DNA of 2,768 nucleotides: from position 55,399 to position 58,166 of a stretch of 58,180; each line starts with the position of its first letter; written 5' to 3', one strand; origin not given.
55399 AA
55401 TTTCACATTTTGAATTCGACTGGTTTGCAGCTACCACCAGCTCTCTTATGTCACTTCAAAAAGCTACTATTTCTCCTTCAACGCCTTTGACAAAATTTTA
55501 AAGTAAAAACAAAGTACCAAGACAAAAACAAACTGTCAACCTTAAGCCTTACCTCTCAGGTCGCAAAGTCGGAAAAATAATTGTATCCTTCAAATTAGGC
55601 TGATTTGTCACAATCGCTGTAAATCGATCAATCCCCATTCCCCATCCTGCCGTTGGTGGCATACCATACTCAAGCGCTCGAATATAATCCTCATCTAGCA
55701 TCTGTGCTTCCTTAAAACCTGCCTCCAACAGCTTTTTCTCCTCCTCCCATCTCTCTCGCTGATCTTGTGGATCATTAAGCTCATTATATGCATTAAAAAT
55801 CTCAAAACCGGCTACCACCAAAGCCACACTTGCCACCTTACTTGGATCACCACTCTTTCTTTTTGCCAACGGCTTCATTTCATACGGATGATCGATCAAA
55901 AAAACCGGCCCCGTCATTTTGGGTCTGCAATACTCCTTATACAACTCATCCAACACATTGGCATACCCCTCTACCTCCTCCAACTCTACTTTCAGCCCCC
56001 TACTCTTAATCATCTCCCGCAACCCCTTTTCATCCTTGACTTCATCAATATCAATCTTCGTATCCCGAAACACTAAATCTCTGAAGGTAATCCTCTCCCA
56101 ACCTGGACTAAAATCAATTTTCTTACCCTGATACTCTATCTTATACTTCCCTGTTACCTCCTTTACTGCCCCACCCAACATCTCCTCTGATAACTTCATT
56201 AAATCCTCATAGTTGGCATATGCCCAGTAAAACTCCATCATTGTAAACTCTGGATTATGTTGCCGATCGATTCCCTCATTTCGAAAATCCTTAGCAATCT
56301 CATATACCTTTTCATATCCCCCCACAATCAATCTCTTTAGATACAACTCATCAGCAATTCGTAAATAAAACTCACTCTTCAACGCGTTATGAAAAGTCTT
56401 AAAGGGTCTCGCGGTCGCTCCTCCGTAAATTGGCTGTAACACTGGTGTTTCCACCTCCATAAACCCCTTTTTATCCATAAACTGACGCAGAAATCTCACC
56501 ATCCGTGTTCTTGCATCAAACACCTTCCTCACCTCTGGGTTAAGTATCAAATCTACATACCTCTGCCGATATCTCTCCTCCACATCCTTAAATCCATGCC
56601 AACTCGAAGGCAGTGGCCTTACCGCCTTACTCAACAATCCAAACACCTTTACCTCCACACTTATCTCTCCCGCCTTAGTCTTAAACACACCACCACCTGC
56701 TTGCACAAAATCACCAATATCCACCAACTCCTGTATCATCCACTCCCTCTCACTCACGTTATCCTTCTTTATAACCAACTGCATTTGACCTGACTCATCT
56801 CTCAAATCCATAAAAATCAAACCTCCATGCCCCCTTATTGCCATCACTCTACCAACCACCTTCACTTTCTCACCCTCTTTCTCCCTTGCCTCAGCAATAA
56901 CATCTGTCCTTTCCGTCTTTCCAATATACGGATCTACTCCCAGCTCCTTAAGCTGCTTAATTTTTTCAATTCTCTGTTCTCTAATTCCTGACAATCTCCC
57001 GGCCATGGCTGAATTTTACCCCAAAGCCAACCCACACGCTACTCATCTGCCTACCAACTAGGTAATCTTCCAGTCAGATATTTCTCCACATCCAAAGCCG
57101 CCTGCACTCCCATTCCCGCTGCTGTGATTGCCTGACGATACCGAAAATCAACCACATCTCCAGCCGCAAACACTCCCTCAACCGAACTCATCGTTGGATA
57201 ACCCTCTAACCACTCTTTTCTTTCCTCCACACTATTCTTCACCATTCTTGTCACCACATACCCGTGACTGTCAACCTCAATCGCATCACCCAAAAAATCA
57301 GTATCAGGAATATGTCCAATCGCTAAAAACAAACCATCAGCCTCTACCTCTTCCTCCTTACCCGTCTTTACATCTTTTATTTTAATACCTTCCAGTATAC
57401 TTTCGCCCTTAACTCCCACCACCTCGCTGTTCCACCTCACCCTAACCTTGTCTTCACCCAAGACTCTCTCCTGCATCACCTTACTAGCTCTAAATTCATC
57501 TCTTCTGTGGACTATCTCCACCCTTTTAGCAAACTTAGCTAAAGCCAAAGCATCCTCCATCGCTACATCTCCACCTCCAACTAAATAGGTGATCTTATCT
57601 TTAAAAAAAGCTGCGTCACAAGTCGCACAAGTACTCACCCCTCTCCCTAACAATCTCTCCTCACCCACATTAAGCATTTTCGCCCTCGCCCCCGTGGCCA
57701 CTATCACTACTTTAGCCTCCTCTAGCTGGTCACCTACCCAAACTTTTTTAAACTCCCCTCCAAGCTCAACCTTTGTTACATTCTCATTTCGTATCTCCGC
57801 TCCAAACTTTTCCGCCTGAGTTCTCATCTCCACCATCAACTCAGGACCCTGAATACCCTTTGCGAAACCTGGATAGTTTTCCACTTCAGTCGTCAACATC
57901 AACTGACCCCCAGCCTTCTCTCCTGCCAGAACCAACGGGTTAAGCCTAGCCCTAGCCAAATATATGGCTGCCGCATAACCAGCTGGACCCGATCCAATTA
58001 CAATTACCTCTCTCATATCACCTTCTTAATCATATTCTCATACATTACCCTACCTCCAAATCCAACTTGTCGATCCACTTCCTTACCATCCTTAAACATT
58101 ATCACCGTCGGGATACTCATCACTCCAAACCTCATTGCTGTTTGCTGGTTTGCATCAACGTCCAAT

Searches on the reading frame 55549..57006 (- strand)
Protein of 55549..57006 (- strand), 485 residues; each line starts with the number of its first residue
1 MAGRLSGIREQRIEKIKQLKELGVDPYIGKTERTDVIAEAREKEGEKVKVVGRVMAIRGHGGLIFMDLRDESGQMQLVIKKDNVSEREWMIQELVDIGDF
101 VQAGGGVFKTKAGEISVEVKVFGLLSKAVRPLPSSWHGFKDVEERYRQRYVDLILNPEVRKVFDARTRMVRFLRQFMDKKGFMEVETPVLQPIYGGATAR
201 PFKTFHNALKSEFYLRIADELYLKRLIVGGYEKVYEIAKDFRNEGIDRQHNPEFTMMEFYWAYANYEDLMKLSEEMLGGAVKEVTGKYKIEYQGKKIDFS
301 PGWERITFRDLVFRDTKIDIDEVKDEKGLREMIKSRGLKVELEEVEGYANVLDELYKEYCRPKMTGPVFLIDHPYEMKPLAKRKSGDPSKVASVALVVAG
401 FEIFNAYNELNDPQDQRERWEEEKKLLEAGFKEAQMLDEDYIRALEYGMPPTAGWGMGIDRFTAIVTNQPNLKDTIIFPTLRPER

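Call 92: search_protein_families(library=pfam, proteins=[window:55549-57006:-], max_evalue=0.0001)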
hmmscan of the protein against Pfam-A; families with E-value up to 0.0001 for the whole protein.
window:55549-57006:- (485 aa): 2 families
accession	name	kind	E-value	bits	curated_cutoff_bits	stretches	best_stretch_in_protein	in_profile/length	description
PF00152.25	tRNA-synt_2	-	2.1e-86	290.2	25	1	142-481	2-307/308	tRNA synthetases class II (D, K and N)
PF01336.31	tRNA_anti-codon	-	8.3e-15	54.9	27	1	48-120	1-70/75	OB-fold nucleic acid binding domain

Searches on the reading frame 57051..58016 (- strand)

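Call 92: search_protein_families(library=pfam, proteins=[window:57051-58016:-], max_evalue=0.0001)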
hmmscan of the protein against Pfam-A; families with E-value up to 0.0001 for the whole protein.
window:57051-58016:- (321 aa): 5 families
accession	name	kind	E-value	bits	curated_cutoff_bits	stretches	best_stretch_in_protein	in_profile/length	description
PF07992.20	Pyr_redox_2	-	2.1e-43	149.3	26.1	1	3-303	2-291/291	Pyridine nucleotide-disulphide oxidoreductase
PF13738.12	Pyr_redox_3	-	1.4e-14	54.5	30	1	56-255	79-288/305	Pyridine nucleotide-disulphide oxidoreductase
PF00070.33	Pyr_redox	-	2.4e-13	50.8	22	1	146-214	5-80/82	Pyridine nucleotide-disulphide oxidoreductase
PF01266.30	DAO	-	3.2e-08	33.9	27.9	0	56-115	147-209/353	FAD dependent oxidoreductase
PF13241.12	NAD_binding_7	-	5.7e-05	24.1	22.1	0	138-189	5-46/104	Putative NAD(P)-binding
